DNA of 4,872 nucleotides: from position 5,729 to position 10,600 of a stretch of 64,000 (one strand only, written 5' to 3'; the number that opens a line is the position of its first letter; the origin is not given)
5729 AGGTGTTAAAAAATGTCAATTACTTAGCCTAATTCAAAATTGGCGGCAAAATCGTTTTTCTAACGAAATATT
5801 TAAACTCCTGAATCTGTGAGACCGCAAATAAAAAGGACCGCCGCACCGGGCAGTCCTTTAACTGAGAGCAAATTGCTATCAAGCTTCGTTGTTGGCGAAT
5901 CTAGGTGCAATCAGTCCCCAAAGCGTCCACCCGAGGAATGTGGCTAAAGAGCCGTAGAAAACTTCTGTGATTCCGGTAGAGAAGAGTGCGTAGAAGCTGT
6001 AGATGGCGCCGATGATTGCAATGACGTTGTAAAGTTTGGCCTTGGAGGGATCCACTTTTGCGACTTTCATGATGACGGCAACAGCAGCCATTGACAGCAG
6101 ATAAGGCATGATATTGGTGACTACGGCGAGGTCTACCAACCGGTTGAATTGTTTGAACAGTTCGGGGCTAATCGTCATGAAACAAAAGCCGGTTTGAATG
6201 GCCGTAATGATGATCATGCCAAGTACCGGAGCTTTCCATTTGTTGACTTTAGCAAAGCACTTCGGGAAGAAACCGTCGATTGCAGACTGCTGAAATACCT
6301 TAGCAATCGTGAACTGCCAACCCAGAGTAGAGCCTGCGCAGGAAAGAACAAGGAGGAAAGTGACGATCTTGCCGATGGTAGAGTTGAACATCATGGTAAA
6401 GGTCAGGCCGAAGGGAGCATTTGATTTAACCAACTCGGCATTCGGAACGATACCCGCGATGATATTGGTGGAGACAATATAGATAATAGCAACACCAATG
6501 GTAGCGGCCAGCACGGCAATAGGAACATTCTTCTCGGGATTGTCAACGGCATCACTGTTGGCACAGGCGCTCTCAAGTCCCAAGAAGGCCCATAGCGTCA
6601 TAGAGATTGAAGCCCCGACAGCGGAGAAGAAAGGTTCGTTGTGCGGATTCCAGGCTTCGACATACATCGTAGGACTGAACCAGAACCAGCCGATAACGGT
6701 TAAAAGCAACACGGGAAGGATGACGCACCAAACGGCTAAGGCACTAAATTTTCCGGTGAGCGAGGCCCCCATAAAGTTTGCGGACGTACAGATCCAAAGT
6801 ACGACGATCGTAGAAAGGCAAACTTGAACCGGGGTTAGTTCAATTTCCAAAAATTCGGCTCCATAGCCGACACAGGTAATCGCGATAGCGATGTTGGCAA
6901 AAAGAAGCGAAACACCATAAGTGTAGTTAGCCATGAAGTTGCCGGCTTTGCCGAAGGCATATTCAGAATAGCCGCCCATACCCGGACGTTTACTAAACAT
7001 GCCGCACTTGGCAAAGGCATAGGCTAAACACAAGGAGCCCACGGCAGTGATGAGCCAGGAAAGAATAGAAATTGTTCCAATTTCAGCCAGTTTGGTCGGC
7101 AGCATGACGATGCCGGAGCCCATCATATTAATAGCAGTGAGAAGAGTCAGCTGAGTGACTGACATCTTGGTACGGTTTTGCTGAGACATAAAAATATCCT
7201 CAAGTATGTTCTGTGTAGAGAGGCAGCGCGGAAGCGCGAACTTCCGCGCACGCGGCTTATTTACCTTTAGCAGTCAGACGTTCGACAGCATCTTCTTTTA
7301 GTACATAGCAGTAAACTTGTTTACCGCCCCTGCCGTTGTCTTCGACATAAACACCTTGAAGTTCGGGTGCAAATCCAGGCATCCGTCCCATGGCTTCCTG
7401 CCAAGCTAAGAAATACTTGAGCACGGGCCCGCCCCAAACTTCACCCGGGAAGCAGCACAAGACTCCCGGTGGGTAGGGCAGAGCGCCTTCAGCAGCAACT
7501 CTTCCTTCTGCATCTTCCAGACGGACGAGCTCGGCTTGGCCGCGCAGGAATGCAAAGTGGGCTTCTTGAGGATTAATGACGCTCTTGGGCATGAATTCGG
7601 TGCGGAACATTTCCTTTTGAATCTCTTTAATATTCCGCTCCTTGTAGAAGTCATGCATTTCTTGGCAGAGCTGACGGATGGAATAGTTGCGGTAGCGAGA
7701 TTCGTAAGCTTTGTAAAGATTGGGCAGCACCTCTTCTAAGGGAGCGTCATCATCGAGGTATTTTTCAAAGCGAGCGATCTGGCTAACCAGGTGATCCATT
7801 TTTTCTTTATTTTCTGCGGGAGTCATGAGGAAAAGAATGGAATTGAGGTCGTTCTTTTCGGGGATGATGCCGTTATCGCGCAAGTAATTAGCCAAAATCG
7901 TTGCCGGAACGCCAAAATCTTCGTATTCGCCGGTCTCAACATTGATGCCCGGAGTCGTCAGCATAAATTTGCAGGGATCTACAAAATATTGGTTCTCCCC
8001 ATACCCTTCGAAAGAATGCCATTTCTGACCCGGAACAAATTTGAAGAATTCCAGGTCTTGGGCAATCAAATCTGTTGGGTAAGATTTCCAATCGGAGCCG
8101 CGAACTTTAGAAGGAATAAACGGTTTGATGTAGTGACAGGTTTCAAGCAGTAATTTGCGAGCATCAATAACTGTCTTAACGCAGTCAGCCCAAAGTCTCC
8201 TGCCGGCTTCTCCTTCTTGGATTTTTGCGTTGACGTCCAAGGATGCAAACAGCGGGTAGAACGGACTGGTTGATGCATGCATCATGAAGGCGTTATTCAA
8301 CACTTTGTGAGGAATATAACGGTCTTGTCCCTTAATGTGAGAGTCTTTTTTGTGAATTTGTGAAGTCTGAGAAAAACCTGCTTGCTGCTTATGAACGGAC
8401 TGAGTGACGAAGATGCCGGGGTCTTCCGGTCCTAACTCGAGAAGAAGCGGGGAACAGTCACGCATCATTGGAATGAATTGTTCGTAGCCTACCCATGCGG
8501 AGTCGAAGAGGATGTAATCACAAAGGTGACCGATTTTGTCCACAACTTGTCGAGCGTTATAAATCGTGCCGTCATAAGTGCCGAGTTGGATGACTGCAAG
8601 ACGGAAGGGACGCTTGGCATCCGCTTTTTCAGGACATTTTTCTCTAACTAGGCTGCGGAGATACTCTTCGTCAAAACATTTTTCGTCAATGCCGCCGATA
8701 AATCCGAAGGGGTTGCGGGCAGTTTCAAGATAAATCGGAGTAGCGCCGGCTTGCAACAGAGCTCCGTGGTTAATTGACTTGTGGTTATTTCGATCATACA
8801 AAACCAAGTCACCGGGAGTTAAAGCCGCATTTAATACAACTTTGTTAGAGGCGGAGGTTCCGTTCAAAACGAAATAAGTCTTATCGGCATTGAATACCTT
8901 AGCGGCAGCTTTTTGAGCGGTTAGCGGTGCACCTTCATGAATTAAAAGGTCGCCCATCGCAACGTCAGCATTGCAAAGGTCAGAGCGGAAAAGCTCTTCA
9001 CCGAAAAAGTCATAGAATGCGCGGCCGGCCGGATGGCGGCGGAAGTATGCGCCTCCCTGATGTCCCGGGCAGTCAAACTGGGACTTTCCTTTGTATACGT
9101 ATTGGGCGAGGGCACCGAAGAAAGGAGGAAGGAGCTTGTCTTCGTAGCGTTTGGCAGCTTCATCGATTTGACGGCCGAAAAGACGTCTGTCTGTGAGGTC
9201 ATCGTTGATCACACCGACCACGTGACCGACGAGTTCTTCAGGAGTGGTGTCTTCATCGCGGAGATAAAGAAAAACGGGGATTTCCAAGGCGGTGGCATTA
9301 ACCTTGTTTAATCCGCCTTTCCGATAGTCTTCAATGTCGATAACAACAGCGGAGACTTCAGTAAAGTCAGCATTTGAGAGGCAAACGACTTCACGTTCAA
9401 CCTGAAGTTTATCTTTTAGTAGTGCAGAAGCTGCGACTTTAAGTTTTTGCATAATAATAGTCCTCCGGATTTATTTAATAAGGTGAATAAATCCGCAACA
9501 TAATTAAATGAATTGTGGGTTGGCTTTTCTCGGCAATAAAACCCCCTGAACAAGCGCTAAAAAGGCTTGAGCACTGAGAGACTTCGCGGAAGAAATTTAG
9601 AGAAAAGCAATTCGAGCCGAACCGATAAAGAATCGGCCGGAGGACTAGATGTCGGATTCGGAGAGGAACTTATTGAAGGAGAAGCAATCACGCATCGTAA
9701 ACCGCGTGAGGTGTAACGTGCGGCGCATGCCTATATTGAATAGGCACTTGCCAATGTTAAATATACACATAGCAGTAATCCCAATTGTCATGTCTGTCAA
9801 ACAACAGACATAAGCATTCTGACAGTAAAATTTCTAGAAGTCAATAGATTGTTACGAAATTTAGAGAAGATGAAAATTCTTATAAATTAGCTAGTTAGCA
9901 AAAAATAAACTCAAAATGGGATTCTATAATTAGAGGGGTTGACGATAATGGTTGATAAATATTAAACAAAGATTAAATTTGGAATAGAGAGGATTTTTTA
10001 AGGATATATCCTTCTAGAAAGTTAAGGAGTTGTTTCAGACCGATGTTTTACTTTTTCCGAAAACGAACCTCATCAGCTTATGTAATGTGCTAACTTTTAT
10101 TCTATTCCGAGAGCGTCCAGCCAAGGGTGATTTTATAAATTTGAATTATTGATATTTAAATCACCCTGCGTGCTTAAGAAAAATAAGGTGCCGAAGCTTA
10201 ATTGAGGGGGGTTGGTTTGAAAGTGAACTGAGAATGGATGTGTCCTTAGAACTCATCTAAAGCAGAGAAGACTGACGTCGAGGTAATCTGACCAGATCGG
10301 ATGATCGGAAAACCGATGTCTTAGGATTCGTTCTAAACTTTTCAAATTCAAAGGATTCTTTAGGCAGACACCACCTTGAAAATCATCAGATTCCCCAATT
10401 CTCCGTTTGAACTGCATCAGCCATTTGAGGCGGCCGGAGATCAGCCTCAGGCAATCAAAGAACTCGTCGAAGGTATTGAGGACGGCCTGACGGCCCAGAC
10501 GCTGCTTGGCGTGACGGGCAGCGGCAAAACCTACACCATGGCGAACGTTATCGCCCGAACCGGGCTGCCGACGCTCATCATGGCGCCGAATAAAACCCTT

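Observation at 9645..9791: Unannotated SpeFL-like ornithine-sensing leader peptide upstream of speF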

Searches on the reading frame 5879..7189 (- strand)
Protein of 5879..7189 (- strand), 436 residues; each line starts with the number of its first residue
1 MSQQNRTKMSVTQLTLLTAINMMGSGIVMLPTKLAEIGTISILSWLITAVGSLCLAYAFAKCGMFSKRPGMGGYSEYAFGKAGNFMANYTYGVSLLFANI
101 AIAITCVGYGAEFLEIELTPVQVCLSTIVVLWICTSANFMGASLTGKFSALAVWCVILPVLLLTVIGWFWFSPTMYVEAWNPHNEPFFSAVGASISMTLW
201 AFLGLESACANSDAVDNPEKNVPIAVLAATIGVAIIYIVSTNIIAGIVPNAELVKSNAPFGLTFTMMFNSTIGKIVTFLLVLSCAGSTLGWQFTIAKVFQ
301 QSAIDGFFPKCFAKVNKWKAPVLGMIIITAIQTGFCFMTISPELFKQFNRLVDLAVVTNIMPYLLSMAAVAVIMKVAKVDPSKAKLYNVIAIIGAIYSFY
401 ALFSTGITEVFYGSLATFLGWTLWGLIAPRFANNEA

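Call 3: search_protein_families(library=ncbifam, proteins=[window:5879-7189:-], max_evalue=10)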
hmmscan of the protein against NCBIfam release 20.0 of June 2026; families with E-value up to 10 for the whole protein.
window:5879-7189:- (436 aa): 29 families (the best 25 are shown)
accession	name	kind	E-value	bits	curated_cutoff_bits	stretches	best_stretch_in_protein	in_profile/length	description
NF007938.0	PRK10655.1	equivalog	5.7e-213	707.9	409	1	3-434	2-434/438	putrescine-ornithine antiporter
TIGR04299.1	antiport_PotE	equivalog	2.3e-205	682.8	560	1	5-431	2-429/430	putrescine-ornithine antiporter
TIGR00905.1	2A0302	subfamily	3.3e-122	408.7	409.05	1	1-426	1-434/473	basic amino acid/polyamine antiporter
NF007929.0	PRK10644.1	equivalog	8.8e-94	314.7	574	1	3-417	4-417/445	arginine/agmatine antiporter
TIGR04298.1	his_histam_anti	equivalog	1.1e-79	268.7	750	1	8-419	1-419/429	histidine-histamine antiporter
NF007754.0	PRK10435.1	equivalog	2e-63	214.9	585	1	7-406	5-405/443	cadaverine/lysine antiporter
TIGR00909.1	2A0306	subfamily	7.4e-32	110.8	556.8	1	8-421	4-423/429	amino acid transporter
TIGR03810.1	arg_ornith_anti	equivalog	1e-31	110.1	591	1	8-423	2-426/468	arginine-ornithine antiporter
NF053761.1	BrChAATpBcaP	equivalog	2.6e-18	66.3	690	1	6-403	21-427/460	branched-chain amino acid transporter BcaP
NF008245.0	PRK11021.1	equivalog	1.1e-16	60.8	284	1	4-376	3-369/419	L-methionine/branched-chain amino acid transporter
TIGR00908.1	2A0305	equivalog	2.9e-16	59.4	381.75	1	38-397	38-396/442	ethanolamine permease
TIGR00911.1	2A0308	subfamily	1.1e-15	57.1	701.8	1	13-404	52-444/505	L-type amino acid transporter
TIGR00906.1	2A0303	subfamily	3.6e-15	55.4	681.7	2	191-374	251-427/602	cationic amino acid transport permease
TIGR03813.2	Gln_GABA_anti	equivalog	4.5e-14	52.3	650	1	8-391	3-398/479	glutamine/gamma-aminobutyrate antiporter GadC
NF053662.1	Glu_GABA_anti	equivalog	1.7e-13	50.4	640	1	9-402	2-406/468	glutamate/gamma-aminobutyrate antiporter GadC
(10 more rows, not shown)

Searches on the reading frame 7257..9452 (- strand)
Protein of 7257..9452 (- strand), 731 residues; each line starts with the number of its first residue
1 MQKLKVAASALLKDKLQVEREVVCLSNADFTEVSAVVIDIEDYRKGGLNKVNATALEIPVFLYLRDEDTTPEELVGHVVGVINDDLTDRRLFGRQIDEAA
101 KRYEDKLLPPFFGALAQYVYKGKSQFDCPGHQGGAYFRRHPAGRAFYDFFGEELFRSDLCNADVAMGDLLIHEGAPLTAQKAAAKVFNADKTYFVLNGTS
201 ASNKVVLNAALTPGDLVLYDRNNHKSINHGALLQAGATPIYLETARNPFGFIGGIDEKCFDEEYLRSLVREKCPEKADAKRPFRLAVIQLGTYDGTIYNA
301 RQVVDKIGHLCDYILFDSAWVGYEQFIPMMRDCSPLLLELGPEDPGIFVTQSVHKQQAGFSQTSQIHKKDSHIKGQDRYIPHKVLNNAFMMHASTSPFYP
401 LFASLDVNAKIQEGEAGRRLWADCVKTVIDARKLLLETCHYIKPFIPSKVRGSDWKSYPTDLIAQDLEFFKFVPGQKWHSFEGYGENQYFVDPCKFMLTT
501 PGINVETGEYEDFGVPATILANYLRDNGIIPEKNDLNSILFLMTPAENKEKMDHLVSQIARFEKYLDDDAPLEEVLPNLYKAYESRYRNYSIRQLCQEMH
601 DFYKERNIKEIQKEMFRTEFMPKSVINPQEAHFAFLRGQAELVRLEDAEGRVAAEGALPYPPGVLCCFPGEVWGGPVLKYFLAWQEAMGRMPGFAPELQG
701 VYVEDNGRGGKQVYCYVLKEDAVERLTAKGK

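Call 3: search_protein_families(library=ncbifam, proteins=[window:7257-9452:-], max_evalue=10)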
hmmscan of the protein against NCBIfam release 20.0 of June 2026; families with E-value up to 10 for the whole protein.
window:7257-9452:- (731 aa): 7 families
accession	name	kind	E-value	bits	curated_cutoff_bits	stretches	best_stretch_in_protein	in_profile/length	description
TIGR04301.1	ODC_inducible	exception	0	1393.8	1310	1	1-719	1-719/719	ornithine decarboxylase SpeF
NF010092.0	PRK13578.1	subfamily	0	1296.4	794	1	1-719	1-719/720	ornithine decarboxylase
TIGR04318.1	lacto_ODC_hypo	hypoth_equivalog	1.9e-229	763.6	950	1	4-718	4-695/695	putative ornithine decarboxylase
NF011603.0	PRK15029.1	equivalog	2.1e-126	423.1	1167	1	49-705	78-746/756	arginine decarboxylase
NF011928.0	PRK15399.1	subfamily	1.9e-124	416.5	968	1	30-708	49-703/713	lysine decarboxylase LdcC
NF011929.0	PRK15400.1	subfamily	1.6e-116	390.3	1056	1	32-711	51-706/714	lysine decarboxylase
TIGR00858.1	bioF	equivalog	0.012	14.4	426.45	1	194-236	85-127/365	8-amino-7-oxononanoate synthase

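Call 11: find_related_loci(query=window:7257-9452:-, collection=genome_contigs, flank=3000)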
Query window:7257-9452:- (731 aa) in genome_contigs; peptide patterns used: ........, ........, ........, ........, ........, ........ (x = any residue, [..] = any of these).
600 stretches matched a pattern (row limit reached: there are more); 564 encode a relative of the query (tblastn E <= 1e-3); the best 80 are kept; 80 distinct loci.
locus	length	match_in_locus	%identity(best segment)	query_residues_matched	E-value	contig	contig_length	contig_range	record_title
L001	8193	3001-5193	93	1-731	0e+0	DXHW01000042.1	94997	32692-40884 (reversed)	MAG TPA_asm: Candidatus Parasutterella gallistercoris isolate 21611 CHK30__C464144_L94997_SAMEA104467198, whole genome s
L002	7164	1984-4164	83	1-727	0e+0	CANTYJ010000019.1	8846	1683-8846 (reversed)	MAG: uncultured Turicimonas sp. isolate dsm_us_coassembly__bin145 genome assembly, contig: dsm_us_coassembly__k59_623685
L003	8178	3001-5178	82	1-727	0e+0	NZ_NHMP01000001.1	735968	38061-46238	Turicimonas muris strain YL45 NODE_1_length_735968_cov_165.306_ID_2042, whole genome shotgun sequence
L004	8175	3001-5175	82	1-726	0e+0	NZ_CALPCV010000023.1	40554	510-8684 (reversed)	Parasutterella muris strain DSM 111000 NODE_23_length_40554_cov_335.325988, whole genome shotgun sequence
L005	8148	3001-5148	73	1-719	0e+0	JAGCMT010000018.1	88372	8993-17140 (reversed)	MAG: Burkholderiaceae bacterium isolate RGIG9933 Yak_Rectum.Co__c580085, whole genome shotgun sequence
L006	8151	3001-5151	73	1-720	0e+0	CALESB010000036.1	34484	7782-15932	MAG TPA_asm: uncultured Sutterella sp. isolate ERR318692_bin.131_CONCOCT_v1.1_MAG genome assembly, contig: ERZ1764598.12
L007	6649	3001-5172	72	1-724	0e+0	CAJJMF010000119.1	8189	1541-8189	MAG TPA_asm: uncultured Sutterella sp. isolate ERR1430541-bin.59 genome assembly, contig: NODE_7984_length_8189_cov_6.63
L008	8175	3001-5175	72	1-724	0e+0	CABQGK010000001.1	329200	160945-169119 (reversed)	MAG TPA_asm: uncultured Sutterella sp. isolate MGYG-HGUT-00557 genome assembly, contig: GUT_GENOME016626_1, whole genome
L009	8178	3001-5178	73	1-727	0e+0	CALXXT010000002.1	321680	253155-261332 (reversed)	MAG: uncultured Sutterella sp. isolate E21__bin84 genome assembly, contig: E21__k127_5290153, whole genome shotgun seque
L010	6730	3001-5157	73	1-722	0e+0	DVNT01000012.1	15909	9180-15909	MAG TPA_asm: Candidatus Aphodousia gallistercoris isolate CHK121-301 CHK121__C78321_L15909_ERR2241889, whole genome shot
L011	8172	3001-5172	71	1-724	0e+0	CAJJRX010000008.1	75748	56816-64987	MAG TPA_asm: uncultured Sutterella sp. isolate ERR1190580-bin.1 genome assembly, contig: NODE_144_length_75748_cov_4.861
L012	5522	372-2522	72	1-720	0e+0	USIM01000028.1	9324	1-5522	uncultured Sutterella sp. isolate UMGS1749 genome assembly, contig: NODE_2323_length_9324_cov_3.050922, whole genome sho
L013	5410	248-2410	73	1-721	0e+0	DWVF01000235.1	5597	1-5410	MAG TPA_asm: Candidatus Sutterella merdavium isolate ChiGjej6B6-11950 ChiGjej6B6M5__C297740_L5597_SAMN08009849, whole ge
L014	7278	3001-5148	72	1-719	0e+0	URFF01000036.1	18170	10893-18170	uncultured Sutterella sp. isolate UMGS941 genome assembly, contig: NODE_986_length_18170_cov_4.10201, whole genome shotg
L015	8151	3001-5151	72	1-720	0e+0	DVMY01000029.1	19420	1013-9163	MAG TPA_asm: Candidatus Aphodousia faecigallinarum isolate 7463 CHK116__C86295_L19420_ERR2241864, whole genome shotgun s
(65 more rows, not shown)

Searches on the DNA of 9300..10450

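Call 4: search_rna_families(source=window, start=9300, end=10450, threshold=evalue, max_evalue=10)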
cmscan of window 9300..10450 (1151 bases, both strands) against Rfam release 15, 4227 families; matches with E-value up to 10: 2.
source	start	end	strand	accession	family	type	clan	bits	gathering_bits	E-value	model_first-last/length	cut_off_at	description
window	9972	10049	+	RF01743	leu-phe_leader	Cis-reg; leader;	-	22.4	70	0.57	1-162/162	no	leu/phe leader RNA from Lactococcus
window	9535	9611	-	RF00110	RybB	Gene; sRNA;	-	14.1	40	7.9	1-79/79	no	RybB RNA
